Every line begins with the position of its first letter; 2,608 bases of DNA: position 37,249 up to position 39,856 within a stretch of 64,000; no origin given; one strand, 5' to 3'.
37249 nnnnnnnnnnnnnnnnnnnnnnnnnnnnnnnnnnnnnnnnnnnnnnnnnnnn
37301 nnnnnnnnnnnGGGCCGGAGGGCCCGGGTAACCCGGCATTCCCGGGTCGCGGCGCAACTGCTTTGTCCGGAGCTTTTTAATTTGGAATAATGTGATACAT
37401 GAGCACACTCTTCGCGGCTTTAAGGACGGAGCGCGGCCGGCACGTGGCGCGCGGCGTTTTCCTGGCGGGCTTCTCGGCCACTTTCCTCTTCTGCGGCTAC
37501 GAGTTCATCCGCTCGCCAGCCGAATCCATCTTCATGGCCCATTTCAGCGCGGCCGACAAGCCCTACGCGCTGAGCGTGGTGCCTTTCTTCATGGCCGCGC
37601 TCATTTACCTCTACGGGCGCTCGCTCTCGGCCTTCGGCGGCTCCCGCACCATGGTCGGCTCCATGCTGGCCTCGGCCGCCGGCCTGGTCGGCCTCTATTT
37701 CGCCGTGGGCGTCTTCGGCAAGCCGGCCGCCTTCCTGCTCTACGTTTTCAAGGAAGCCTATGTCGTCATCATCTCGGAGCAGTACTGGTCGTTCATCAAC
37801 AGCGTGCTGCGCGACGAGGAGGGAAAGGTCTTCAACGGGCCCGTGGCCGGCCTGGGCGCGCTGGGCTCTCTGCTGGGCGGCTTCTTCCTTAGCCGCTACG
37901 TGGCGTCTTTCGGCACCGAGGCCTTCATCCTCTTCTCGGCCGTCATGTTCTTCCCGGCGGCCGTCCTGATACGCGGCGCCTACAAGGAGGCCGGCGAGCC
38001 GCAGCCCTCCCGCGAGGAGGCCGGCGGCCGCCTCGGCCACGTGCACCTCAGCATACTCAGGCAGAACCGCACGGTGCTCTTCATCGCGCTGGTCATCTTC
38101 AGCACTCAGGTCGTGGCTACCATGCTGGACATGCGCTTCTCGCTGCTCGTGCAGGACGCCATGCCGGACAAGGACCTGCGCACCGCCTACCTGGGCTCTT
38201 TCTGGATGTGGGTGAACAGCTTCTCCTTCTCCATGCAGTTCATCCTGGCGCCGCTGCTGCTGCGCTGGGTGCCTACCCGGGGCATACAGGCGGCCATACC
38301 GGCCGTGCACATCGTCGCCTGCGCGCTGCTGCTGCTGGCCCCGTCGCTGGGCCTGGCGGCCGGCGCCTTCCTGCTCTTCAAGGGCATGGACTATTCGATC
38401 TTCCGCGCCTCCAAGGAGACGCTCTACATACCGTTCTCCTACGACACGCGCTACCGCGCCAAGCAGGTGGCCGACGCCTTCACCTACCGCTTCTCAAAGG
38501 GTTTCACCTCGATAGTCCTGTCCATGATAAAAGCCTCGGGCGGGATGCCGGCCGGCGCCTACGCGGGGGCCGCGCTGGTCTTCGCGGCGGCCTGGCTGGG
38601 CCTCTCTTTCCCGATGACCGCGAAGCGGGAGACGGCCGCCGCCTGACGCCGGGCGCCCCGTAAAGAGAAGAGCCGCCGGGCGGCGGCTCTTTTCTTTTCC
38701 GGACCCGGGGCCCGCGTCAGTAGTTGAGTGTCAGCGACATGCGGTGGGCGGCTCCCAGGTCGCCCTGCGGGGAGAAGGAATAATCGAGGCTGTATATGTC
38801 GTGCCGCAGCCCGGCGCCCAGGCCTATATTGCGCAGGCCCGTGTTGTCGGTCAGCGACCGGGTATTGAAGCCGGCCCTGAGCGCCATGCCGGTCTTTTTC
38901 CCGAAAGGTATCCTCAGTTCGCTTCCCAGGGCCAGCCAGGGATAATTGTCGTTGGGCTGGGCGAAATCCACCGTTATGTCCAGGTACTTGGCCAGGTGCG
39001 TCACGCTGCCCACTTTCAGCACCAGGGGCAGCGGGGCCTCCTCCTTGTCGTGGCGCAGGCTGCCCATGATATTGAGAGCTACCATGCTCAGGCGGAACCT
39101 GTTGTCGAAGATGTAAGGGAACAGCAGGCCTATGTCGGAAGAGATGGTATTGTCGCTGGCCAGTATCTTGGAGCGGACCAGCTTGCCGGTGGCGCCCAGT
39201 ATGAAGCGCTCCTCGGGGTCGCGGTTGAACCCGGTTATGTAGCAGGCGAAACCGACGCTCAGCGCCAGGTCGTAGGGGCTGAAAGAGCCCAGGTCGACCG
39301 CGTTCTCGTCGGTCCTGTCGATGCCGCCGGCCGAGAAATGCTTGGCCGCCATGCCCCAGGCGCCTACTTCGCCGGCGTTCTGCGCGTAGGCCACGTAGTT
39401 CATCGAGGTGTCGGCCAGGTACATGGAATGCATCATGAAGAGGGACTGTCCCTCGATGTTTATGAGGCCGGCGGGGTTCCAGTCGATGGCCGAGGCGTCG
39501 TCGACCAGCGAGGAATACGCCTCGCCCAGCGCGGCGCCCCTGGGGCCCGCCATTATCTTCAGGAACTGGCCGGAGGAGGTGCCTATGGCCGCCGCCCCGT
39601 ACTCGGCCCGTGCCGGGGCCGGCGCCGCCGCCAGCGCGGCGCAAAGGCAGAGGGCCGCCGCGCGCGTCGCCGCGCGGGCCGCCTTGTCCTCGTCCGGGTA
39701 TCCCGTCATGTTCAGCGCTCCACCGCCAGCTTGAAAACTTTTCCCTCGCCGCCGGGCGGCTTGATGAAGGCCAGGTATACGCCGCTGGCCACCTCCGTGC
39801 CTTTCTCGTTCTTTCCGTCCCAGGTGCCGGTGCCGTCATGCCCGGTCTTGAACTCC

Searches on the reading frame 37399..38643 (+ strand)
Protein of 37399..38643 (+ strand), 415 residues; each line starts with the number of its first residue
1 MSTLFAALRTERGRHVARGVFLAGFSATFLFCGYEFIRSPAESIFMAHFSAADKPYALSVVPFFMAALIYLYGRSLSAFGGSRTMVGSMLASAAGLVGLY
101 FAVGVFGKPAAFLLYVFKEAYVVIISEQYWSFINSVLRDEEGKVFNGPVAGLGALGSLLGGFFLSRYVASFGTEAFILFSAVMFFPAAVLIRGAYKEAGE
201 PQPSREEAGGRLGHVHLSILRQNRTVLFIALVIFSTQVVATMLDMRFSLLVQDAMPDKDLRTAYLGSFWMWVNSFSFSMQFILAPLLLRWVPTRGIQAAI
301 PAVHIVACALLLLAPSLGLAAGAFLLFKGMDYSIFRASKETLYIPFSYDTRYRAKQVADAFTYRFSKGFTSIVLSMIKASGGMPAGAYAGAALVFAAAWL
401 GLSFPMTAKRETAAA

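Call 88: search_protein_families(library=pfam, proteins=[window:37399-38643:+], max_evalue=0.0001)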
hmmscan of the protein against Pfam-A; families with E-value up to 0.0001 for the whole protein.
window:37399-38643:+ (415 aa): 1 family
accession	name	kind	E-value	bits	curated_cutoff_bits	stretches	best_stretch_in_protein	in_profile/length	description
PF03219.20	TLC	-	4.6e-07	29.4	21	0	305-377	385-455/491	TLC ATP/ADP transporter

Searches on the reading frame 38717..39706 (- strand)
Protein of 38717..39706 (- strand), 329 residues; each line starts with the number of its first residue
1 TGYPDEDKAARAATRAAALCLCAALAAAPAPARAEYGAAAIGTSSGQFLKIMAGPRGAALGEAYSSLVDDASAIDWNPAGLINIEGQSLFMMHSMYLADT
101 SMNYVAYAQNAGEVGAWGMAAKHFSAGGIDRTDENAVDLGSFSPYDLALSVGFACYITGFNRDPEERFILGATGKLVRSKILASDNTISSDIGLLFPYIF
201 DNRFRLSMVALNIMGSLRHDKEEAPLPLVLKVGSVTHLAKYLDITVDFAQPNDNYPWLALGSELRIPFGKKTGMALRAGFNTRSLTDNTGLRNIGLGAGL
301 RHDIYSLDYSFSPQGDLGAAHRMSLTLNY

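Call 88: search_protein_families(library=pfam, proteins=[window:38717-39706:-], max_evalue=0.0001)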
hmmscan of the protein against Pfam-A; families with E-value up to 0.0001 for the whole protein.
window:38717-39706:- (329 aa): 2 families
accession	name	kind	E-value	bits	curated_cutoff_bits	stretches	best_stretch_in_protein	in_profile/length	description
PF03687.19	UPF0164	-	1.4e-09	37.7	21.4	1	45-126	40-120/325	Uncharacterised protein family (UPF0164)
PF19572.5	PorV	-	5.6e-05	23.2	27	1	43-179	10-144/243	Type IX secretion system protein PorV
